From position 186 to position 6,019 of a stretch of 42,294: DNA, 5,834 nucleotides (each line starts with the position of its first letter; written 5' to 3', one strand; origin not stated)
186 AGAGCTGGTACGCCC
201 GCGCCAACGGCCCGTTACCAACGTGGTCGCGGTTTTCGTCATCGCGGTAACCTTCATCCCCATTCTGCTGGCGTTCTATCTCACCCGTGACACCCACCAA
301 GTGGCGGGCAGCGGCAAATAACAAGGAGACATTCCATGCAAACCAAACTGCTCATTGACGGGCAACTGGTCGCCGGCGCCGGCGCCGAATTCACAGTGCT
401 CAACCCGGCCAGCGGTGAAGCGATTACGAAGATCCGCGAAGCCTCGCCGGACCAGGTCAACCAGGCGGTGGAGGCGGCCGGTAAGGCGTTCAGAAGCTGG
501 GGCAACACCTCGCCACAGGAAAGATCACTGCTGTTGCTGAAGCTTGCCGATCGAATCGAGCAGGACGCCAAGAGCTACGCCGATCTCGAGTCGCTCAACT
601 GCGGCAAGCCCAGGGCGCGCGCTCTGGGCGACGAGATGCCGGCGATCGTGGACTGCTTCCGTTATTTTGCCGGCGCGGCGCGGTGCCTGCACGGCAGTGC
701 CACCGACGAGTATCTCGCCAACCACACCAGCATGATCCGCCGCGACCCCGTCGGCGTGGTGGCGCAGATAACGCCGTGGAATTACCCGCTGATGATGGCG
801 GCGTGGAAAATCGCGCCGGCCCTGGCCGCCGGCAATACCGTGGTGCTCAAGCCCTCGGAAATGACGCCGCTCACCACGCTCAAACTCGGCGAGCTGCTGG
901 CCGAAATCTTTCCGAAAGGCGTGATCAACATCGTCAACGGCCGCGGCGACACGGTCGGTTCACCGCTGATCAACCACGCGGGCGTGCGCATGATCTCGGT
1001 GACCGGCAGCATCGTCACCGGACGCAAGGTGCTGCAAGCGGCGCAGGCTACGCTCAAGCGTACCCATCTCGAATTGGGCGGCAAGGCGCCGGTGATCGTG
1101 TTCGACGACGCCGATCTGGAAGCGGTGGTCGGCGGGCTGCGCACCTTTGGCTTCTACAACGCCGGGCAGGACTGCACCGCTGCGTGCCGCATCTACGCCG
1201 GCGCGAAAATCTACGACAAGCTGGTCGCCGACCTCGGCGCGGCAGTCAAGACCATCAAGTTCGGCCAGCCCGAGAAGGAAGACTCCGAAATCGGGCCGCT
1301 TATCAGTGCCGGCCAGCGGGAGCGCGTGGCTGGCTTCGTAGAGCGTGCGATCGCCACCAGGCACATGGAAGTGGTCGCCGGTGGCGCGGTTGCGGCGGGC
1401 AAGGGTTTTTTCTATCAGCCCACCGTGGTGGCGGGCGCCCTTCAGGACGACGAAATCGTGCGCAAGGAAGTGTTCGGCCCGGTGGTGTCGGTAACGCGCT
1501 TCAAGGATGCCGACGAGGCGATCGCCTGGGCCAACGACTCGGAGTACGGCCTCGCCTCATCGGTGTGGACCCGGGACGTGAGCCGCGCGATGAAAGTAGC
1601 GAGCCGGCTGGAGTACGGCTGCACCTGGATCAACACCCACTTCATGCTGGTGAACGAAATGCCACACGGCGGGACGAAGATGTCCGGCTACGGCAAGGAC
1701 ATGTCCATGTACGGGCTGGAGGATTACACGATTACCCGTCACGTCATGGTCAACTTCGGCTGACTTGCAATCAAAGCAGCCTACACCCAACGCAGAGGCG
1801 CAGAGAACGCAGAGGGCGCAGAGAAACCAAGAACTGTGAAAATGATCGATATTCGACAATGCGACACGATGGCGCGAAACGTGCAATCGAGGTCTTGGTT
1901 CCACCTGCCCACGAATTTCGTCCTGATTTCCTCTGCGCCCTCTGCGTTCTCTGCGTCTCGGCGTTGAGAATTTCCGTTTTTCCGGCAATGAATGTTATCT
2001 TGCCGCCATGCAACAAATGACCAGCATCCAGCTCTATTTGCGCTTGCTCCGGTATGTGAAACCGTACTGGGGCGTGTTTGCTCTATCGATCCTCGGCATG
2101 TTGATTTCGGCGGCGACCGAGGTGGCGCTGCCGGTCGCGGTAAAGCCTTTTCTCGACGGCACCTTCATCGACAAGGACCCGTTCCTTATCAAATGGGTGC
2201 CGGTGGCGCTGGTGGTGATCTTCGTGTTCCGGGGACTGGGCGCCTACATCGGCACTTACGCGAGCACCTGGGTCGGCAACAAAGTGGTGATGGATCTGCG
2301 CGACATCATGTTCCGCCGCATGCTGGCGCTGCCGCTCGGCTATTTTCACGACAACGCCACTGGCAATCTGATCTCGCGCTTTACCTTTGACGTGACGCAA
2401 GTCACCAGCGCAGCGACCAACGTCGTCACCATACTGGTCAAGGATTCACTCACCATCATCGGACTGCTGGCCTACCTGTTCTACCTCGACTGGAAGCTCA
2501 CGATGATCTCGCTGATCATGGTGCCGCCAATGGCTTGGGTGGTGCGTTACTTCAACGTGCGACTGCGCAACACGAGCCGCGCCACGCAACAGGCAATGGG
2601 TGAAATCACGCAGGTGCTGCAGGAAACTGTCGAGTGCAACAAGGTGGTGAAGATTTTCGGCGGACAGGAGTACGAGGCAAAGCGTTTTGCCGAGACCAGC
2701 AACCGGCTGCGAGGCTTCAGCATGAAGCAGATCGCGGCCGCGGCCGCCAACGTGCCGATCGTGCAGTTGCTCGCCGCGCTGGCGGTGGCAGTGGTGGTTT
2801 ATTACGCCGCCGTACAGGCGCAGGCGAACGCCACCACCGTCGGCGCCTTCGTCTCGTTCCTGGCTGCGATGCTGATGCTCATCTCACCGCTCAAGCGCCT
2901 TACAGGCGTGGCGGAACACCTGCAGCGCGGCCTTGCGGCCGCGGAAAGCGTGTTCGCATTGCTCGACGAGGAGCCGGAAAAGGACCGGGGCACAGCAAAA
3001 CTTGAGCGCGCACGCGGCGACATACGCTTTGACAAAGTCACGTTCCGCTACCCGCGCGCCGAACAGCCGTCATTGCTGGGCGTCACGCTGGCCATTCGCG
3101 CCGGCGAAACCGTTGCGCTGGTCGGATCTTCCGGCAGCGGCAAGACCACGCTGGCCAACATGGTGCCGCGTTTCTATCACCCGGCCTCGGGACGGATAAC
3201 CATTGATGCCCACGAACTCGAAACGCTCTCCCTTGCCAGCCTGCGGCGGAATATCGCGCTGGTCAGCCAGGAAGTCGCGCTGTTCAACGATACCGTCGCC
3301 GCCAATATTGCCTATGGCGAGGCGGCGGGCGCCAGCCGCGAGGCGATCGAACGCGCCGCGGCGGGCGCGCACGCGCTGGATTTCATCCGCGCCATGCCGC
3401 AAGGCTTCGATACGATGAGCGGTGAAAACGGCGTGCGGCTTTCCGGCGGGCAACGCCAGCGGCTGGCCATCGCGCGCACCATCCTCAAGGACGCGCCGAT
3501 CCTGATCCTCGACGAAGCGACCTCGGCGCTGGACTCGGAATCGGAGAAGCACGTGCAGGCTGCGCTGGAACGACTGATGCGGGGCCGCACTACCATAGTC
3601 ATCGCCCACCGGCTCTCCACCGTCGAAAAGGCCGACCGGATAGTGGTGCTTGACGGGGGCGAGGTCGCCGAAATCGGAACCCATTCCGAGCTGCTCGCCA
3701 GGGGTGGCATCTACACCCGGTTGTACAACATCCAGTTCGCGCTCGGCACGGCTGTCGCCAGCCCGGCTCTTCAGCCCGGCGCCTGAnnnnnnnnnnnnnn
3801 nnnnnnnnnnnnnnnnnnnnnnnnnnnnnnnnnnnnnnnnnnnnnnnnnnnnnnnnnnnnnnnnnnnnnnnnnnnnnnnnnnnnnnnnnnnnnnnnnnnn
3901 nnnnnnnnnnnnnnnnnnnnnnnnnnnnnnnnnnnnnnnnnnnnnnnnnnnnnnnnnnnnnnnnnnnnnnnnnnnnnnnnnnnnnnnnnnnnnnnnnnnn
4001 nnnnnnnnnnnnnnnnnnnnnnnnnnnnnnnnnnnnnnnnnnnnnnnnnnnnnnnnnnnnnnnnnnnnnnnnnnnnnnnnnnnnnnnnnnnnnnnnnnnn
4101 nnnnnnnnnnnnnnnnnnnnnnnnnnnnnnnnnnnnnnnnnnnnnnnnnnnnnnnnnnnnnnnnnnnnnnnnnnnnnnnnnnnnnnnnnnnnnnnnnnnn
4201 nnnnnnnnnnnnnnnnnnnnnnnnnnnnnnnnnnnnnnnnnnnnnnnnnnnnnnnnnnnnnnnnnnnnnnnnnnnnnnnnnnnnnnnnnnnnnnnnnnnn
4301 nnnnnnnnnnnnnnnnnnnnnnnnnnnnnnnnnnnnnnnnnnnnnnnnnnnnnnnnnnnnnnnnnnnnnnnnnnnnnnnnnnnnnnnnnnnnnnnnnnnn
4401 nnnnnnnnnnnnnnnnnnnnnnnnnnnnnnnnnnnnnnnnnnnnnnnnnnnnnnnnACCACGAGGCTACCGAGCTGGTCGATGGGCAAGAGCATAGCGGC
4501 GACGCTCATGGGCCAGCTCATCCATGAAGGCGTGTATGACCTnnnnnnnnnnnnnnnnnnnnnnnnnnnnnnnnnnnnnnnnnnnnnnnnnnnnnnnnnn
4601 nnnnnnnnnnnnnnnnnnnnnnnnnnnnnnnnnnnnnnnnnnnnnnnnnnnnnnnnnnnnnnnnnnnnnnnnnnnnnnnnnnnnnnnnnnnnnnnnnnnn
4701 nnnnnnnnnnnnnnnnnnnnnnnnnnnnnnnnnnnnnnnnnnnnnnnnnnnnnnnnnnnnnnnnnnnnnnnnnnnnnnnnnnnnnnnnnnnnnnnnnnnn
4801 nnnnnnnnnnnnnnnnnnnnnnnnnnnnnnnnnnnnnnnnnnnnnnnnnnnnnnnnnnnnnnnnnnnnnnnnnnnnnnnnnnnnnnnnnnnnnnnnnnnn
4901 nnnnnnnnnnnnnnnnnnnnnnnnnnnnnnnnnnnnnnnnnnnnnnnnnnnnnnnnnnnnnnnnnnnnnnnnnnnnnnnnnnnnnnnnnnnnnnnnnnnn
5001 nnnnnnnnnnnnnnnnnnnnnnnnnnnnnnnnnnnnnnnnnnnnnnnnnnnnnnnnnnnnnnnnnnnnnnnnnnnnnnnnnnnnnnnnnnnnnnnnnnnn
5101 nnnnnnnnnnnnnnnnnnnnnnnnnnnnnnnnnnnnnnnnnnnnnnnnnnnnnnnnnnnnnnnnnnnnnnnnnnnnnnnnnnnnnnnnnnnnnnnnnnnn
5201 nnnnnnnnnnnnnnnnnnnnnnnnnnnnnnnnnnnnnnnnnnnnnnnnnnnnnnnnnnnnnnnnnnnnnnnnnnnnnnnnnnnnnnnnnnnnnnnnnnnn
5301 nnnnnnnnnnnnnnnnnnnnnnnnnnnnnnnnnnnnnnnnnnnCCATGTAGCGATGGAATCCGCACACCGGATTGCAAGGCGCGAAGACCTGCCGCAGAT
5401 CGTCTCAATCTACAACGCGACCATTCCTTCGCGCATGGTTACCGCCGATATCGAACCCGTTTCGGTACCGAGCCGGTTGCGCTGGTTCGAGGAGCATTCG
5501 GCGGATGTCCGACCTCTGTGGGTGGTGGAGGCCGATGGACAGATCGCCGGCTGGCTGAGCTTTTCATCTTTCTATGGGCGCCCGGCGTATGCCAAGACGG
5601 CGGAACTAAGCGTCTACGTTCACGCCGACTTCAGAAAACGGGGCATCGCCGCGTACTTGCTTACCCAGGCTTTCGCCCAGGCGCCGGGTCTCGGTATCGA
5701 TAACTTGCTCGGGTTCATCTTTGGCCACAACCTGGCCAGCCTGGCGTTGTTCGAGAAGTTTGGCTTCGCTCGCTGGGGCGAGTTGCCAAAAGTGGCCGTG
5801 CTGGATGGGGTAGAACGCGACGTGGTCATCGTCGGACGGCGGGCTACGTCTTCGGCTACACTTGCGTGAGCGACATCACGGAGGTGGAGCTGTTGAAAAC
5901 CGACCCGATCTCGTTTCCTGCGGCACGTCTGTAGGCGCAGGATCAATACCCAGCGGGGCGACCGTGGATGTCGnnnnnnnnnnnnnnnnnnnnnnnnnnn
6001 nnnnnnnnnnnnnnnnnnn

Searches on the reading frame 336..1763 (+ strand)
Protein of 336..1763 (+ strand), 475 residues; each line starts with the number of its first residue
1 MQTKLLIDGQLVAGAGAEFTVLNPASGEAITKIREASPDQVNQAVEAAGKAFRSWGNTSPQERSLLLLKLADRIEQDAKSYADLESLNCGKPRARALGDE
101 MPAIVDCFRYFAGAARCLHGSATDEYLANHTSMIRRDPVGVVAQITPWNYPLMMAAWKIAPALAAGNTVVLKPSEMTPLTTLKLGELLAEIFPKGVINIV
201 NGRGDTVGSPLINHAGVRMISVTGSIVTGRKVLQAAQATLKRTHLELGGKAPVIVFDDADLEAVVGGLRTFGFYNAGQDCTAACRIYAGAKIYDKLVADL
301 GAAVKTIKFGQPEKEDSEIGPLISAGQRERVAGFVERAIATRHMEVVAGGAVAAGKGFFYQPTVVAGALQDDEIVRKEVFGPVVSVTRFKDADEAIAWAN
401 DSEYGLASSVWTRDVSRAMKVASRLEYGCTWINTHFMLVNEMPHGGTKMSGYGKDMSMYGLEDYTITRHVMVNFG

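Call 14: find_encoding_contigs(protein=window:336-1763:+, flank=10000, max_places=6)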
Protein window:336-1763:+ (475 aa): no gene with exactly this product is on record in the collection.

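Call 55: search_protein_families(library=pfam, proteins=[window:336-1763:+])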
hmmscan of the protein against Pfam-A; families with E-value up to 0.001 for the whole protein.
window:336-1763:+ (475 aa): 1 family
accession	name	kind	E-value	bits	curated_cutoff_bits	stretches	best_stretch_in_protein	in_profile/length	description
PF00171.27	Aldedh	-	3e-166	554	23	1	14-470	4-461/461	Aldehyde dehydrogenase family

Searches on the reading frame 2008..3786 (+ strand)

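Call 55: search_protein_families(library=pfam, proteins=[window:2008-3786:+])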
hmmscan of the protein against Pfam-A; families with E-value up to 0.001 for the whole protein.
window:2008-3786:+ (592 aa): 6 families
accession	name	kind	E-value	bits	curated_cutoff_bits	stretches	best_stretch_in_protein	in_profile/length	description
PF00664.28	ABC_membrane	-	2.2e-52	178.9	28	1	25-295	2-274/274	ABC transporter transmembrane region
PF00005.33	ABC_tran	-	1.3e-31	110.5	25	1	358-506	3-137/137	ABC transporter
PF02463.25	SMC_N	-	1.7e-08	34.6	40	1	477-546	136-209/220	RecF/RecN/SMC N terminal domain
PF13191.12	AAA_16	-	8.1e-05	23.6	32.6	1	363-526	19-162/167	AAA ATPase domain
PF13401.12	AAA_22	-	9.3e-05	23.2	27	0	369-472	8-65/130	AAA domain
PF00270.35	DEAD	-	0.00012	22.3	26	1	362-524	10-146/167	DEAD/DEAH box helicase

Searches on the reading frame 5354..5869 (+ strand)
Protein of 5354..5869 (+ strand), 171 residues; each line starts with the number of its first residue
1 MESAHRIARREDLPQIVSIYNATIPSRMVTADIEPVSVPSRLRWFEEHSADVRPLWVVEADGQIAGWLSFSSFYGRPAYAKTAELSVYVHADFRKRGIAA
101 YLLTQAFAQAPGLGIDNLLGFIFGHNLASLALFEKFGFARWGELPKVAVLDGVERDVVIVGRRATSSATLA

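Call 71: search_protein_families(library=pfam, proteins=[window:5354-5869:+])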
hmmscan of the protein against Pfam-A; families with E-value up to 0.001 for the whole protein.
window:5354-5869:+ (171 aa): 4 families
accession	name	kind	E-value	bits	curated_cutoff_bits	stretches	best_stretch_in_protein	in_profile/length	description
PF00583.31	Acetyltransf_1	-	5.1e-16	59.4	20.7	1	37-138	22-116/116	Acetyltransferase (GNAT) family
PF13508.13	Acetyltransf_7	-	1.1e-10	42.2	27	1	55-139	5-83/84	Acetyltransferase (GNAT) domain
PF13302.13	Acetyltransf_3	-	7.1e-09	36.9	25.4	1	9-138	8-137/138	Acetyltransferase (GNAT) domain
PF13420.13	Acetyltransf_4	-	2.3e-08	34.7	24.3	1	6-141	2-137/155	Acetyltransferase (GNAT) domain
